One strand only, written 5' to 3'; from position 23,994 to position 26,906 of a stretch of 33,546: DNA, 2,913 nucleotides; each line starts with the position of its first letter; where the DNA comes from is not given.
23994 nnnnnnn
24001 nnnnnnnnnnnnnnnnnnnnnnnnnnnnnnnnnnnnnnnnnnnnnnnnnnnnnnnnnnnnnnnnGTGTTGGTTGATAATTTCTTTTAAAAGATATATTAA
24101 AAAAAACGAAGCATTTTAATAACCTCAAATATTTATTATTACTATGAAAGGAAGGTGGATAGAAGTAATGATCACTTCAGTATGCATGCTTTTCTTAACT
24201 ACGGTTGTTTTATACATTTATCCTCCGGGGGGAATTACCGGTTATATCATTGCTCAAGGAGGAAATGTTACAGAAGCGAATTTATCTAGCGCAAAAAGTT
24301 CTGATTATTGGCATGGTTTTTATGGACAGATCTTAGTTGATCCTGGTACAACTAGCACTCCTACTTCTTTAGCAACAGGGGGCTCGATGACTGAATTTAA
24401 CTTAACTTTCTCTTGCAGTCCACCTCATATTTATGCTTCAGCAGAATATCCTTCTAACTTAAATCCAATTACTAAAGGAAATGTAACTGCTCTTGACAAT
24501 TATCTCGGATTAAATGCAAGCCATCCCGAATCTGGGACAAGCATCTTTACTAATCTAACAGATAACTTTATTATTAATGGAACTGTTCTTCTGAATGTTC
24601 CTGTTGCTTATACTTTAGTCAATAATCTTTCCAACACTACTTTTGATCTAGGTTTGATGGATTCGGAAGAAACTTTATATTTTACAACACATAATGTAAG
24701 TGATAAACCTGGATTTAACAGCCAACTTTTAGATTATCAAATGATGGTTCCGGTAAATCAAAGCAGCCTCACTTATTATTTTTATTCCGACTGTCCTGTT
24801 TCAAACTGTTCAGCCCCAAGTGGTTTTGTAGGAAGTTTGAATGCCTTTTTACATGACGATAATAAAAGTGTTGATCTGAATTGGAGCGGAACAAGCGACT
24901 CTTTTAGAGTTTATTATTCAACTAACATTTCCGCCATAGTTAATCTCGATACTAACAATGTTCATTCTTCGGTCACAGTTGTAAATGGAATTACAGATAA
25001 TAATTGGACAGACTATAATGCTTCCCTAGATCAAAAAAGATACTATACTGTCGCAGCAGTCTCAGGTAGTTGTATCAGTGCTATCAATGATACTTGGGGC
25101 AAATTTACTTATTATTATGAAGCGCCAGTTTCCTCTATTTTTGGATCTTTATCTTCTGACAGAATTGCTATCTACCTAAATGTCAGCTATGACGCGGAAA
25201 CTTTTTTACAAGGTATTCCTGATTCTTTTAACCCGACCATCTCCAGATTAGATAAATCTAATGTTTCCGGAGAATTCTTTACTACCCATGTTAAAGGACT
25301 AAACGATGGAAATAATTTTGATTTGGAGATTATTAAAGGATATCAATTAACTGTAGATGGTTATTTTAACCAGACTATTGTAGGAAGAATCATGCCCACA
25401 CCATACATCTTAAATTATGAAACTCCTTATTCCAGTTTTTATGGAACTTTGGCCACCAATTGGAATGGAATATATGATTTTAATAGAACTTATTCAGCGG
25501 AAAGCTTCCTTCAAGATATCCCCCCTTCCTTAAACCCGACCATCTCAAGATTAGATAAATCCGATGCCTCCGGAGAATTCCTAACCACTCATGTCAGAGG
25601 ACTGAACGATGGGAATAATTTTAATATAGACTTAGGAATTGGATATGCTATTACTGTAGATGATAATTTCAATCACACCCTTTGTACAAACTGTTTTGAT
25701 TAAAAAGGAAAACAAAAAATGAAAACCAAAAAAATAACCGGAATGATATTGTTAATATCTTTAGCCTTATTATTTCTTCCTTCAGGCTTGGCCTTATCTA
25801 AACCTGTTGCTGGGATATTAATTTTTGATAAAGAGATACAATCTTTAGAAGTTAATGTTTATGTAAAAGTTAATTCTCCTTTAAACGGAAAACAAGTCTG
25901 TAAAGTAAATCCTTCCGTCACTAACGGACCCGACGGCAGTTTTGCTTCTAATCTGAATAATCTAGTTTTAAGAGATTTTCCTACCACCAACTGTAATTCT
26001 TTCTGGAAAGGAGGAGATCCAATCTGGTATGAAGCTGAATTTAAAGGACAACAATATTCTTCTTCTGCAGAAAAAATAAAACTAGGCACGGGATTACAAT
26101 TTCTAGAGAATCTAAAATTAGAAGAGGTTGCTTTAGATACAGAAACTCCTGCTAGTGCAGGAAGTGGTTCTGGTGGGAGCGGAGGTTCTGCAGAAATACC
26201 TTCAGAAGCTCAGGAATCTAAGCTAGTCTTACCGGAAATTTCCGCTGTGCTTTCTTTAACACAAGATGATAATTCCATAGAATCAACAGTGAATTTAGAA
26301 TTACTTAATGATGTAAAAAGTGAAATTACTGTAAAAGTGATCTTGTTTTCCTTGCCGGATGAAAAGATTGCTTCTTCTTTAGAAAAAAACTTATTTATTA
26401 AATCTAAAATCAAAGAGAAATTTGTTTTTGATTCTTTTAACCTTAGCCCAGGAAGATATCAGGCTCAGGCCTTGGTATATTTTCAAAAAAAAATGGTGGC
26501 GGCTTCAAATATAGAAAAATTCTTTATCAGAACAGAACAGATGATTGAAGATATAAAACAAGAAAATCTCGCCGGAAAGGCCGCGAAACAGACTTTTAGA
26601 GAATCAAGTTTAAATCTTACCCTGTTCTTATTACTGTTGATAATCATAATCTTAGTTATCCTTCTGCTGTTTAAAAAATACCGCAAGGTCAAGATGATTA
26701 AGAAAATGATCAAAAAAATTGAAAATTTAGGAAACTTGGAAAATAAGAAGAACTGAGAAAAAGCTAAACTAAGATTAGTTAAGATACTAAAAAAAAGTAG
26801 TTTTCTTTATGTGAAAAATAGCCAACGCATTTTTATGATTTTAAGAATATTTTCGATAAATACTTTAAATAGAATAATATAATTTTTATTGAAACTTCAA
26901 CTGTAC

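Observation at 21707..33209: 11.5-kb same-strand cluster of secreted or anchored proteins plus a dedicated regulator: candidate cell-surface or host-attachment module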

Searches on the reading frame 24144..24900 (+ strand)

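Call 35: find_homologous_proteins(query=A1, max_evalue=0.001)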
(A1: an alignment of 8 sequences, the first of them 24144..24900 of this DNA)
Query A1 (8 sequences) (252 aa, profile of the alignment): 151 proteins with E <= 0.001 among 5945 candidates; the best 120 are listed.
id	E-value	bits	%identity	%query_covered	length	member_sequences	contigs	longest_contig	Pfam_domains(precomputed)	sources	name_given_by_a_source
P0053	3.3e-79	284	24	71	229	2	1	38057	-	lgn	-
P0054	2.2e-76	274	23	71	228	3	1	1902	-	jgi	jgi:hypothetical protein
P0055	1.3e-74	269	24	75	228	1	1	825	-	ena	-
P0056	1.6e-73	265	25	71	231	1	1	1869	-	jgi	jgi:hypothetical protein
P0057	2.8e-73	264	100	100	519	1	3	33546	-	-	-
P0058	1.2e-71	259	26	71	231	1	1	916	-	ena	-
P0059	3.1e-68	248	23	71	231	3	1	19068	-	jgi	jgi:hypothetical protein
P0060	4.8e-67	244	22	71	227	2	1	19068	-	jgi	jgi:hypothetical protein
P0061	9.6e-65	236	21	71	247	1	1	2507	-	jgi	jgi:hypothetical protein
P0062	3.8e-64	234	23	71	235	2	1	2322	-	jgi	-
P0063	8.1e-64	233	22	71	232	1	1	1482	-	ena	-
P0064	5.1e-63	231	23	71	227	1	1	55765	-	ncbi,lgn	-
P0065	6.1e-63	230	23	83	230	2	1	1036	-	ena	-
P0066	1.5e-62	229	23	71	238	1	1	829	-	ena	-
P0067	3.6e-61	225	22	71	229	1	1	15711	-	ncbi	-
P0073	2.8e-59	218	22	71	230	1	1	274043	-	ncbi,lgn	ncbi:MAG: hypothetical protein QXE31_02255 [Candidatus Woesearchaeota archaeon]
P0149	1.3e-28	118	27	71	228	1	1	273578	-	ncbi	-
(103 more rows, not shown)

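Call 38: search_solved_structures(query=A5, max_evalue=5, show_alignments=1)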
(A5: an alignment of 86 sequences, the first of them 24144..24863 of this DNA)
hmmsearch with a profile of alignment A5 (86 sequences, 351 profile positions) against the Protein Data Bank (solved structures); distinct sequences matched with E-value up to 5: 0.

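Call 39: find_encoding_contigs(protein=P0073, flank=8000, max_places=1)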
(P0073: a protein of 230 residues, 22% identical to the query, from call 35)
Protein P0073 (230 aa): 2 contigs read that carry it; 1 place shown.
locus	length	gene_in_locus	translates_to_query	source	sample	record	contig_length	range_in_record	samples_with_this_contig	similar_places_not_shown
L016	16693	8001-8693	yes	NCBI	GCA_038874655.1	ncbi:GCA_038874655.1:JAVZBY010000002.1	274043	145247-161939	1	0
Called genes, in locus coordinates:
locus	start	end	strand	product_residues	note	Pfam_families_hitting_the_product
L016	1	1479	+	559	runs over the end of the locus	-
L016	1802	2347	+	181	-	PF08281:Sigma70_r4_2 (faint), PF25212:HVO_A0114 (faint)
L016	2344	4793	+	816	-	PF22237:SO2946-like_C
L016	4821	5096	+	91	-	-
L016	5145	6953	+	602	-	-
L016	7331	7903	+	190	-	PF12840:HTH_20, PF25212:HVO_A0114 (weak), PF01022:HTH_5, PF13412:HTH_24 (faint), PF13601:HTH_34 (weak)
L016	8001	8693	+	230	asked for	-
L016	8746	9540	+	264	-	-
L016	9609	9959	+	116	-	-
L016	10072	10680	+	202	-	PF00081:Sod_Fe_N, PF02777:Sod_Fe_C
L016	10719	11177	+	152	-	PF00578:AhpC-TSA, PF08534:Redoxin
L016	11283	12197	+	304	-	PF00890:FAD_binding_2 (faint), PF07992:Pyr_redox_2, PF12831:FAD_oxidored (faint), PF13738:Pyr_redox_3, PF00070:Pyr_redox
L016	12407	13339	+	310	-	-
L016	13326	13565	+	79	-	-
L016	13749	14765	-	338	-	PF00483:NTP_transferase, PF12804:NTP_transf_3, PF24894:Hexapep_GlmU (faint), PF25084:LbH_EIF2B (weak), PF25087:GMPPB_C (weak)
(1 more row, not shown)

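Call 40: find_encoding_contigs(protein=P0149, flank=8000, max_places=1)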
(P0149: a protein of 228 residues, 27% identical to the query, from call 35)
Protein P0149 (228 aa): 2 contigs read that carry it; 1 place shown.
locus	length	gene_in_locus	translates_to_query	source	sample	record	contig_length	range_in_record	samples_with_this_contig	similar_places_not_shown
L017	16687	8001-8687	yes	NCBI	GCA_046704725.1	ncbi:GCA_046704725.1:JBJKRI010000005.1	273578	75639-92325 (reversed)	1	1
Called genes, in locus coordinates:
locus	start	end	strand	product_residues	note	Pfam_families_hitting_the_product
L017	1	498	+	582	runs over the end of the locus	PF01326:PPDK_N (faint)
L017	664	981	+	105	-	-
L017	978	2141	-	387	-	PF02163:Peptidase_M50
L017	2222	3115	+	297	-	-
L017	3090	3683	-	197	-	PF04893:Yip1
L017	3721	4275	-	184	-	PF04893:Yip1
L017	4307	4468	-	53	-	-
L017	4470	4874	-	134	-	PF21485:IF5A-like_N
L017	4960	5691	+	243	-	PF00561:Abhydrolase_1 (faint), PF02129:Peptidase_S15 (faint), PF12697:Abhydrolase_6 (faint), PF00326:Peptidase_S9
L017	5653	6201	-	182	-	-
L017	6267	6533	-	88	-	-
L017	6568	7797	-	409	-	-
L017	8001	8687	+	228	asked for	-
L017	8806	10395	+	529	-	-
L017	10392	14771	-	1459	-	PF00041:fn3 (faint), PF16656:Pur_ac_phosph_N, PF07705:CARDB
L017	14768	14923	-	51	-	-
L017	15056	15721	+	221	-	PF00535:Glycos_transf_2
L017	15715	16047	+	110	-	PF10066:DUF2304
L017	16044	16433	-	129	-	PF00293:NUDIX, PF14815:NUDIX_4 (weak)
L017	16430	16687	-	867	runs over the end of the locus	PF14890:Intein_splicing, PF14528:LAGLIDADG_3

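Call 44: predict_structure(alignment_id=A5)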
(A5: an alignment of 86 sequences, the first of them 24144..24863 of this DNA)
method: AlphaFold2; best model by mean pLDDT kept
length: 240 residues; sequences in the alignment: 86
mean_pLDDT: 78.5   pTM: 0.70
mean pLDDT of the five models: 78.5, 76.7, 76.1, 75.9, 75.0
residues with pLDDT >= 90: 102; 70-90: 72; 50-70: 34; < 50: 32
segments of 3 or more residues with pLDDT < 50: 27-49, 222-224, 235-240
pLDDT, mean of each block of 10 residues (from residue 1): 85 88 54 39 36 83 83 62 85 91 84 96 95 91 92 90 83 95 93 92 85 80 53 49
secondary structure, 60 per line:
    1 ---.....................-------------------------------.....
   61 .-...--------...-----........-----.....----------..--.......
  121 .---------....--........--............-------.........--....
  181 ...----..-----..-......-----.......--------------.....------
elements in order: H4-24 E56-61 E63-65 E74-76 E82-89 E95-99 H114-121 H131-134 E137-144 E147-158 E166-174 E177-183 E198-203 E209-215 E230-234

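Call 46: fold_search(model_id=the predicted structure, library=pdb)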
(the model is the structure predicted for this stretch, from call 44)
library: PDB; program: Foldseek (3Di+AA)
matches with E <= 10: 414; with E <= 0.001: 0
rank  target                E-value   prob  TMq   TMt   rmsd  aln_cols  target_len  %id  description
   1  1nj4                  2.6e-01  0.07  0.13  0.10  19.8       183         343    9  Crystal structure of a deacylation-defective mutant of penicillin-binding protein 5 at 1.9 A resolution (released 2003-01-07)
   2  6avr_A                3.1e-01  0.16  0.22  0.07  13.4       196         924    9  Human alpha-V beta-3 Integrin (intermediate conformation) in complex with the therapeutic antibody LM609 (released 2017-11-01)
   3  6avq_A                5.2e-01  0.21  0.20  0.06   7.5        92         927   13  The Therapeutic Antibody LM609 Selectively Inhibits Ligand Binding to Human alpha-V beta-3 Integrin via Steric Hindran (released 2017-11-01)
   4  1z6f                  5.8e-01  0.05  0.13  0.10  19.7       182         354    9  Crystal structure of penicillin-binding protein 5 from E. coli in complex with a boronic acid inhibitor (released 2005-06-21)
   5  4std_A                7.7e-01  0.03  0.09  0.12  17.4       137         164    9  HIGH RESOLUTION STRUCTURES OF SCYTALONE DEHYDRATASE-INHIBITOR COMPLEXES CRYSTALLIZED AT PHYSIOLOGICAL PH (released 1999-12-29)
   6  1xa7_B                8.7e-01  0.08  0.15  0.15   7.4        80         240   16  Crystal structure of the benzylpenicillin-acylated BlaR1 sensor domain from Staphylococcus aureus (released 2004-09-21)
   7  6s09_C                9.2e-01  0.03  0.13  0.17  17.4       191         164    9  C-terminally extended and N-terminally truncated variant of FimA E. coli at 1.5 Angstrom resolution (released 2020-07-15)
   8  6g20_A                9.7e-01  0.06  0.12  0.07  10.9       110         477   11  Crystal structure of a fluorescence optimized bathy phytochrome PAiRFP2 derived from wild-type Agp2 in its functional  (released 2018-11-28)
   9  1hd8                  1.0e+00  0.02  0.10  0.08  20.4       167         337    8  Crystal structure of a deacylation-defective mutant of penicillin-binding protein 5 at 2.3 A resolution (released 2001-11-08)
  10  4n2o_C                1.1e+00  0.03  0.14  0.17  17.1       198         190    9  Structure of a novel autonomous cohesin protein from Ruminococcus flavefaciens (released 2013-12-18)
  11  6ntz                  1.1e+00  0.04  0.13  0.09  20.0       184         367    9  Crystal structure of E. coli PBP5-meropenem (released 2019-03-20)
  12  3mzf                  1.3e+00  0.03  0.13  0.10  19.4       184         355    8  Structure of penicillin-binding protein 5 from E. coli: imipenem acyl-enzyme complex (released 2011-03-16)
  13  2jty_MODEL_1_A        1.3e+00  0.03  0.13  0.15  21.8       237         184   11  Self-complemented variant of FimA, the main subunit of type 1 pilus (released 2008-08-12)
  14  4n2o_D                1.3e+00  0.02  0.13  0.16  17.1       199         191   10  Structure of a novel autonomous cohesin protein from Ruminococcus flavefaciens (released 2013-12-18)
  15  4n2o_F                1.4e+00  0.02  0.14  0.16  17.5       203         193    9  Structure of a novel autonomous cohesin protein from Ruminococcus flavefaciens (released 2013-12-18)
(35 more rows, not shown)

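Call 69: fold_search(model_id=the predicted structure, library=viral)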
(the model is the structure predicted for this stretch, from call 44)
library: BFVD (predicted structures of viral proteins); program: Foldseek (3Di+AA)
matches with E <= 10: 249; with E <= 0.001: 0
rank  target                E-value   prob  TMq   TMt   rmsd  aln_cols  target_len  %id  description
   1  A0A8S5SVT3            3.0e-02  0.09  0.13  0.06  25.7       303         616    8  Uncharacterized protein [Siphoviridae sp. ctDOT22]
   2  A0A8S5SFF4            5.9e-02  0.15  0.17  0.19  17.4       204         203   10  Type VI secretion protein [Siphoviridae sp. ct4085]
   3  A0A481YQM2            1.3e-01  0.18  0.13  0.22  18.4       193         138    9  Uncharacterized protein [Marseillevirus LCMAC101]
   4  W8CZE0                1.5e-01  0.04  0.13  0.06  24.1       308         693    6  Putative tail sheath protein [Erwinia phage PhiEaH1]
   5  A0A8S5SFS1            1.9e-01  0.07  0.12  0.04  17.4       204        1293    9  Uncharacterized protein [Siphoviridae sp. ctXfh4]
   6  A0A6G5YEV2            3.1e-01  0.05  0.10  0.07  23.6       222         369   10  (no name in the UniProt tables at hand)
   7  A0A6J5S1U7            5.7e-01  0.06  0.16  0.13  25.7       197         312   14  Uncharacterized protein [uncultured Caudovirales phage]
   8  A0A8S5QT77            6.0e-01  0.07  0.16  0.09  15.6       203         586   11  Chromosome segregation ATPase [CrAss-like virus sp. ctDAq1]
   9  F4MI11                6.4e-01  0.03  0.13  0.08  19.3       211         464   12  Fiber protein [Raptor adenovirus 1]
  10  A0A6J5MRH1            6.8e-01  0.03  0.11  0.06  17.8       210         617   10  Uncharacterized protein [uncultured Caudovirales phage]
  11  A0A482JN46            7.2e-01  0.02  0.13  0.05  30.3       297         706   10  Minor tail protein [Gordonia phage BrutonGaster]
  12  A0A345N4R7            7.6e-01  0.05  0.14  0.10  13.5       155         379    8  (no name in the UniProt tables at hand)
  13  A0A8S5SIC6            7.6e-01  0.04  0.15  0.16  18.4       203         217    8  Uncharacterized protein [Phage sp. ctqZP6]
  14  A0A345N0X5            8.0e-01  0.04  0.15  0.10  21.6       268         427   10  Capsid protein [Circoviridae sp.]
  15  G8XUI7                8.0e-01  0.04  0.14  0.10  24.3       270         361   12  Membrane protein A22A [Aotine betaherpesvirus 1]
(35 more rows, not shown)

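Call 87: search_protein_families(library=ncbifam, alignment_id=A5, max_evalue=0.1)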
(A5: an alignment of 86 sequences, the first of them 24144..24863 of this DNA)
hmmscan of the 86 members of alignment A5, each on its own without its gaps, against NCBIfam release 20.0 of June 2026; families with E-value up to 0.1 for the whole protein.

A. member 1, window:24144-24863:+ (240 aa): 0 families

B. families by the number of members that match (of 86 scanned): 17 families
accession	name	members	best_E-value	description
NF032895.1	APH_3pp_Ib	3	0.019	aminoglycoside O-phosphotransferase APH(3'')-Ib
NF032896.1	APH_3pp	2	0.035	APH(3'') family aminoglycoside O-phosphotransferase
NF051432.1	PepSY_MTB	1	0.00042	PepSY domain-containing protein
TIGR04266.1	NDMA_methanol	1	0.0013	NDMA-dependent methanol dehydrogenase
NF010052.0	PRK13529.1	1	0.0087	oxaloacetate-decarboxylating malate dehydrogenase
TIGR03364.1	HpnW_proposed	1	0.0093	TIGR03364 family FAD-dependent oxidoreductase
NF008275.0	PRK11053.1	1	0.018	oxygen-insensitive NAD(P)H nitroreductase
TIGR00547.2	lolA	1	0.022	outer membrane lipoprotein periplasmic chaperone LolA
NF049866.1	outer_TDE1717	1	0.028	TDE1717 family outer membrane beta-barrel protein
NF053723.1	BCAL1086_gp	1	0.032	BCAL1086 family glycoprotein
NF011771.0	PRK15228.1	1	0.033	SEF14 fimbria major subunit SefA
NF038114.1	rightmost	1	0.043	PxKF domain-containing protein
NF038140.1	amidase_Rv3717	1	0.049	Rv3717 family N-acetylmuramoyl-L-alanine amidase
NF052453.1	MthilOxMtoX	1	0.049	methanethiol oxidase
NF047509.1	Rv3131_FMN_oxido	1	0.056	Acg family FMN-binding oxidoreductase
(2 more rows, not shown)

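Call 103: search_protein_families(library=pfam, proteins=[L017:14768-14923:-], max_evalue=0.1)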
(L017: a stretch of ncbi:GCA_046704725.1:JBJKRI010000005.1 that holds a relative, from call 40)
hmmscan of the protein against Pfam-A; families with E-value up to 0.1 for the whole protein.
L017:14768-14923:- (51 aa): 0 families

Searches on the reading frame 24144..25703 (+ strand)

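Call 4: search_protein_families(library=pfam, proteins=[window:24144-25703:+], max_evalue=1)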
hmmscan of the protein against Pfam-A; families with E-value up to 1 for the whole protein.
window:24144-25703:+ (519 aa): 1 family
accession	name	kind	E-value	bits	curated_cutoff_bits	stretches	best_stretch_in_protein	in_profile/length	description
PF07777.16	MFMR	-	0.16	13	27.4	1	399-450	41-90/96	G-box binding protein MFMR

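Call 5: search_protein_families(library=ncbifam, proteins=[window:24144-25703:+], max_evalue=1)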
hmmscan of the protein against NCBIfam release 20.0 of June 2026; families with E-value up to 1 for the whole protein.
window:24144-25703:+ (519 aa): 1 family
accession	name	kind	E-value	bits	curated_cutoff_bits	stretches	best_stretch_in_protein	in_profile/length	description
NF001684.0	PRK00443.1-4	subfamily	0.08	12.4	326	0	109-137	58-87/260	glucosamine-6-phosphate deaminase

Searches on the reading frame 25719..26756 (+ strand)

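Call 4: search_protein_families(library=pfam, proteins=[window:25719-26756:+], max_evalue=1)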
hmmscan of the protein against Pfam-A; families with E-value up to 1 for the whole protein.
window:25719-26756:+ (345 aa): 2 families
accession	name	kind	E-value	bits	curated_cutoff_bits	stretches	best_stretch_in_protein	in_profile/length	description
PF02009.21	RIFIN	-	0.0011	19.4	32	1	255-330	244-319/327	Rifin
PF00558.24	Vpu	-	0.16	12.2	24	1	299-336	8-45/81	Vpu protein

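Call 5: search_protein_families(library=ncbifam, proteins=[window:25719-26756:+], max_evalue=1)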
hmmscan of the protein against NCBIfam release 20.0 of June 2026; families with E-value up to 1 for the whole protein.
window:25719-26756:+ (345 aa): 3 families
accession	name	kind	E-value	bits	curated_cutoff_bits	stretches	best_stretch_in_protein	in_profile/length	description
NF033860.0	Wzy_O6_O28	subfamily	0.003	16.6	75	1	280-335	23-76/385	oligosaccharide repeat unit polymerase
TIGR01477.1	RIFIN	paralog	0.0037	17.1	176.95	1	246-330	263-348/356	variant surface antigen, rifin family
NF033093.1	HK_VicK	exception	0.17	10.5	680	1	296-337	10-51/448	cell wall metabolism sensor histidine kinase VicK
